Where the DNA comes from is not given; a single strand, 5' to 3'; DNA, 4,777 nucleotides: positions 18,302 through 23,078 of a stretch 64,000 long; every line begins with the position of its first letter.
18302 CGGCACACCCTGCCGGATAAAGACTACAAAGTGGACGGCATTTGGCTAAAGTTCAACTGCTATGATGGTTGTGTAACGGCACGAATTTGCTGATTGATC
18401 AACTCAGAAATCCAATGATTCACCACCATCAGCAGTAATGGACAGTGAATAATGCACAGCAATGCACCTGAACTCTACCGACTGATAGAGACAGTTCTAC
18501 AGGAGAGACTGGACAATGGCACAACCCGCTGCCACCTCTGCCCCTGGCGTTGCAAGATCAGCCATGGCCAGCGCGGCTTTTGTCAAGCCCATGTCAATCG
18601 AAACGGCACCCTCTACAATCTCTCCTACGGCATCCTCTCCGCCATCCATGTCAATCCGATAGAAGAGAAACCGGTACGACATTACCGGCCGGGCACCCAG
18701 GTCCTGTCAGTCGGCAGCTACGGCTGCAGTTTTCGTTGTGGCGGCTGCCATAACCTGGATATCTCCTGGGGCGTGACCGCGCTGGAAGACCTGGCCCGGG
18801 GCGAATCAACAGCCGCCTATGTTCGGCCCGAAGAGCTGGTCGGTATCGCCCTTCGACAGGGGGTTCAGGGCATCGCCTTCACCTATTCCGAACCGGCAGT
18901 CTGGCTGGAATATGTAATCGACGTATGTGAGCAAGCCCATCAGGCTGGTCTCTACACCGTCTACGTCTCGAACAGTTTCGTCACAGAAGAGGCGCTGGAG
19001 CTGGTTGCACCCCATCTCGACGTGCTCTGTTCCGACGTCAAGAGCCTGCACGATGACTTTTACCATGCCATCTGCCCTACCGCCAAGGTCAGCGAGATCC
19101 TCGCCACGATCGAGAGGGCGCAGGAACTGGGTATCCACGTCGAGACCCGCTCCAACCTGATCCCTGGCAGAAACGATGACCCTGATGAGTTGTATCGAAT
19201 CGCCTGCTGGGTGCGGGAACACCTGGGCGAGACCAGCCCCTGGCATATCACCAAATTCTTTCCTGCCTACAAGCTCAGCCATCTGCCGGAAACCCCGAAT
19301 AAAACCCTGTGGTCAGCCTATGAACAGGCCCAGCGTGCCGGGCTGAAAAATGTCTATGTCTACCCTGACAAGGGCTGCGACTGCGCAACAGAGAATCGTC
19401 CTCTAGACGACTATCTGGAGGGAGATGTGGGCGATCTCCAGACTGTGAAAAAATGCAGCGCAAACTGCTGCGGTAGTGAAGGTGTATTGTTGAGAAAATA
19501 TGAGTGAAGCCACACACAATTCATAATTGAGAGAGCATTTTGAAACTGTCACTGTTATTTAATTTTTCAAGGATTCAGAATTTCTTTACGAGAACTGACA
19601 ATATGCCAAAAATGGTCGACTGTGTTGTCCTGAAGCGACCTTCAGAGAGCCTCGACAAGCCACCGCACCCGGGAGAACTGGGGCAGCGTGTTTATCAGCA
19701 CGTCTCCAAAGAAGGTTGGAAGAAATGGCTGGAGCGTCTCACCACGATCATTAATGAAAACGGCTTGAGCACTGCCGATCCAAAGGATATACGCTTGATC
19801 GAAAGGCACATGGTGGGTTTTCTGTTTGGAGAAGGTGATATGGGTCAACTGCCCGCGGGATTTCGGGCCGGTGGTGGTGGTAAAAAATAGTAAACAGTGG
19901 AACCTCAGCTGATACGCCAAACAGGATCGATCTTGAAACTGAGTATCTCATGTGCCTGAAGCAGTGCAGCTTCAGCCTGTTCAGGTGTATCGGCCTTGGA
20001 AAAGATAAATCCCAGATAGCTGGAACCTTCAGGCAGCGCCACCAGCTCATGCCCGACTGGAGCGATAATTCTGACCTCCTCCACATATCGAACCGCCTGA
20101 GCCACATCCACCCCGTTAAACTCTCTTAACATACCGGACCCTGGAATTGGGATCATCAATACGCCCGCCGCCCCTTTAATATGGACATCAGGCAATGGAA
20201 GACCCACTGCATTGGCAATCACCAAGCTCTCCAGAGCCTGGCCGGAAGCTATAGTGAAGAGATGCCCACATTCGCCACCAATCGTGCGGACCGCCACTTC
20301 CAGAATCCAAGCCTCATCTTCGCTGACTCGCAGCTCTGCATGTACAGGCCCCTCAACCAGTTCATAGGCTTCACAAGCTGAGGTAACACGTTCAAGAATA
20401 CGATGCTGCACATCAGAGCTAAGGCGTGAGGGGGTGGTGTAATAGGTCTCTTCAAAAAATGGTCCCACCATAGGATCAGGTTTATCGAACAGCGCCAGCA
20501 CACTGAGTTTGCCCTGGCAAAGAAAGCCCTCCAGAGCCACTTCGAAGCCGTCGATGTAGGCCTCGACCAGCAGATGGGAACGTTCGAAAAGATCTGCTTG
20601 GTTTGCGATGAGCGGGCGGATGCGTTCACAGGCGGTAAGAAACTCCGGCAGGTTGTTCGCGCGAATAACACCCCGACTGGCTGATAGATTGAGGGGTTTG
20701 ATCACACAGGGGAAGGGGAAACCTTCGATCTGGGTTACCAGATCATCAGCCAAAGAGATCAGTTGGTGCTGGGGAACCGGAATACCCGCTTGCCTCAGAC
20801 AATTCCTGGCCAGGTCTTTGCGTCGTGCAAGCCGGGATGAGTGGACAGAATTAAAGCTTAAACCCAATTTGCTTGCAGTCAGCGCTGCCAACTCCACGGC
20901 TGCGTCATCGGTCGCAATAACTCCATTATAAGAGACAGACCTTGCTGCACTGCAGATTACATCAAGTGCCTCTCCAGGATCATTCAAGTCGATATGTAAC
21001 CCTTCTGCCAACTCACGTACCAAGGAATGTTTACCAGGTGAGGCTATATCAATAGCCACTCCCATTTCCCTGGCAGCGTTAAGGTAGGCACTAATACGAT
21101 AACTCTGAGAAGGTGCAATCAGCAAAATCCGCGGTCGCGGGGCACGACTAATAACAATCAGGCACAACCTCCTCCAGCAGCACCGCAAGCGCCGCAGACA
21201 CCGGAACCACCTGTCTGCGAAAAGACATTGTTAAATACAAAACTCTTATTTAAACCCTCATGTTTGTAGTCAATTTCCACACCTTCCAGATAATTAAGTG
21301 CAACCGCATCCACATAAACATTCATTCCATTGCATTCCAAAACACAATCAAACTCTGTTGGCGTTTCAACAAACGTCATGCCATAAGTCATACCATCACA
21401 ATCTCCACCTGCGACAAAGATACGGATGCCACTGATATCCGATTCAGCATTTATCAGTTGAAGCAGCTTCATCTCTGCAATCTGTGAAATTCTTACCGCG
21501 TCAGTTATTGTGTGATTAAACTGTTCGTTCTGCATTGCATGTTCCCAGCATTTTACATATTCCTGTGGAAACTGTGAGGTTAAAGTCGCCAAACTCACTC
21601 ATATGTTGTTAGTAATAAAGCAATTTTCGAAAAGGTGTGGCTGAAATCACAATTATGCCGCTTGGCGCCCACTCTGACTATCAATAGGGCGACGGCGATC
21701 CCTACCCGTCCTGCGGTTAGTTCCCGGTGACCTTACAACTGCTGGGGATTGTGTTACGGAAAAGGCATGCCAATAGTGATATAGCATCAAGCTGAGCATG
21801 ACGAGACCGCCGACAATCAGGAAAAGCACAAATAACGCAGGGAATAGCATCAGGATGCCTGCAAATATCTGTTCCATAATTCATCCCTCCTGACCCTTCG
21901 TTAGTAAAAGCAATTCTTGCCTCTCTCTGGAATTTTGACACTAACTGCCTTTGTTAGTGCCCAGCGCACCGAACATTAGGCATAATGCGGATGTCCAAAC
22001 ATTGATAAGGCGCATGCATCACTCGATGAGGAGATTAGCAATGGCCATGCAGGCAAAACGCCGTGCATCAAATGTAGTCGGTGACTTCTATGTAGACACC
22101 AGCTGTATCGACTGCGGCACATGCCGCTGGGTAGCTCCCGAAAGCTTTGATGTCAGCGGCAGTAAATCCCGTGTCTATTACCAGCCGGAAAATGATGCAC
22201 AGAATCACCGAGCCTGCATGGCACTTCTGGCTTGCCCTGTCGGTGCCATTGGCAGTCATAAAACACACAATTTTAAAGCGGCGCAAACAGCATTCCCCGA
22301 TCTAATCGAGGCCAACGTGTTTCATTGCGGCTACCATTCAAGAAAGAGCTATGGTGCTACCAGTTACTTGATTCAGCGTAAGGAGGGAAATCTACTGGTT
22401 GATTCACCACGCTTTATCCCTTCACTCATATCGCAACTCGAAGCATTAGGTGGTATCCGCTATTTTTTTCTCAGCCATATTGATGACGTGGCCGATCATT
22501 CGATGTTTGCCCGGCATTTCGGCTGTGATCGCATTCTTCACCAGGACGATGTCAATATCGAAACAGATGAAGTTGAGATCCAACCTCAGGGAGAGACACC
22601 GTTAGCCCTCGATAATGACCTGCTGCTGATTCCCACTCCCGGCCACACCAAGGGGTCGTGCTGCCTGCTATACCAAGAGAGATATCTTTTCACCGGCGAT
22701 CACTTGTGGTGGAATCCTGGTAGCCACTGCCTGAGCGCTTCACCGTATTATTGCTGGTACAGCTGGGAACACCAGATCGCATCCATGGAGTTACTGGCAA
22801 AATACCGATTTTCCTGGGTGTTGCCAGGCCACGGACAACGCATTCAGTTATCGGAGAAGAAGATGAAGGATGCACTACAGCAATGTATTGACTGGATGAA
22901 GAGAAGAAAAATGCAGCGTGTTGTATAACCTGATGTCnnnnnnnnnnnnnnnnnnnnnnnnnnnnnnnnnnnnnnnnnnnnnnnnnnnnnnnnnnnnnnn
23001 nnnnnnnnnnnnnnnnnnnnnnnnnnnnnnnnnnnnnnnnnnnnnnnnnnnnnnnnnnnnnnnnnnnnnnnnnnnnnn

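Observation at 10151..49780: Two sibling elements stacked in tRNA-Cys with a readable chronology and no integrase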

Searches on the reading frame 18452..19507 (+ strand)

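Call 7: search_protein_families(library=pfam, proteins=[window:18452-19507:+], max_evalue=0.01)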
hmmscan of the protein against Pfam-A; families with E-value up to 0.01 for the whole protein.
window:18452-19507:+ (351 aa): 1 family
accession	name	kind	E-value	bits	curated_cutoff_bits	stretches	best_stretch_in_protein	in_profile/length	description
PF04055.27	Radical_SAM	-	3.3e-18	66.9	29.5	1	89-249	4-164/166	Radical SAM superfamily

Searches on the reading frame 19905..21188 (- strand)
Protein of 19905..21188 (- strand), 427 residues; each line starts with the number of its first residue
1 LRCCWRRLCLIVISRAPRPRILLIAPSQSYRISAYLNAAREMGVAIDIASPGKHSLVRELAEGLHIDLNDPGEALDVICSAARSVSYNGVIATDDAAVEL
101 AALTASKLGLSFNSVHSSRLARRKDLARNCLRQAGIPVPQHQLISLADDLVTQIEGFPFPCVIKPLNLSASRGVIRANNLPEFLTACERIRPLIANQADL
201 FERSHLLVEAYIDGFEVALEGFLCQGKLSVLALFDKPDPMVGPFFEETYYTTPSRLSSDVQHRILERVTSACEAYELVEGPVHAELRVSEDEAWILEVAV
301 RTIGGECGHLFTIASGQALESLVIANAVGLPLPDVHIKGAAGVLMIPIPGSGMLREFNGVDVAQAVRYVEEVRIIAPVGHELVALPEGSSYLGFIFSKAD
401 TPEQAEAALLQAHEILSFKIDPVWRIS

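Call 7: search_protein_families(library=pfam, proteins=[window:19905-21188:-], max_evalue=0.01)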
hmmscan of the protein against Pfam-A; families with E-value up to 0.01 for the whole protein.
window:19905-21188:- (427 aa): 6 families
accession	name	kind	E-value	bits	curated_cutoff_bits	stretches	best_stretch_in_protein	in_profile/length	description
PF13535.11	ATP-grasp_4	-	9.2e-30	103.8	27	1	158-308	2-158/160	ATP-grasp domain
PF18603.7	LAL_C2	-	2.1e-12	47.6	29.4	1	345-419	2-76/78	L-amino acid ligase C-terminal domain 2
PF18130.6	ATPgrasp_N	-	9e-07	29.8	27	1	37-110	2-79/81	ATP-grasp N-terminal domain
PF01071.24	GARS_A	-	1.6e-06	28.5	27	1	124-223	3-100/194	Phosphoribosylglycinamide synthetase, ATP-grasp (A) domain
PF02222.28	ATP-grasp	-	0.00086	19.4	27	0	131-189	3-62/179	ATP-grasp domain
PF08443.16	RimK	-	0.0099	15.9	21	0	122-180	2-62/188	RimK-like ATP-grasp domain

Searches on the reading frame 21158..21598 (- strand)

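Call 7: search_protein_families(library=pfam, proteins=[window:21158-21598:-], max_evalue=0.01)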
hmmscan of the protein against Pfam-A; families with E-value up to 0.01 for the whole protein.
window:21158-21598:- (146 aa): 1 family
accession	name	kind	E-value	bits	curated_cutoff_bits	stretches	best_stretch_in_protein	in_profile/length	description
PF01521.26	Fe-S_biosyn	-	3.6e-12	46.9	26.3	1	36-124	4-99/110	Iron-sulphur cluster biosynthesis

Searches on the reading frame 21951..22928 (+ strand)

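Call 7: search_protein_families(library=pfam, proteins=[window:21951-22928:+], max_evalue=0.01)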
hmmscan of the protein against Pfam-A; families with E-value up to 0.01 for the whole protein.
window:21951-22928:+ (325 aa): 2 families
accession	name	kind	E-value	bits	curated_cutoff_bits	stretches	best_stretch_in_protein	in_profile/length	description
PF13370.11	Fer4_13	-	1.6e-16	61.1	24.5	1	48-101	1-57/58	4Fe-4S single cluster domain of Ferredoxin I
PF00753.33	Lactamase_B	-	0.00011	22.6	22.7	1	137-253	7-152/196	Metallo-beta-lactamase superfamily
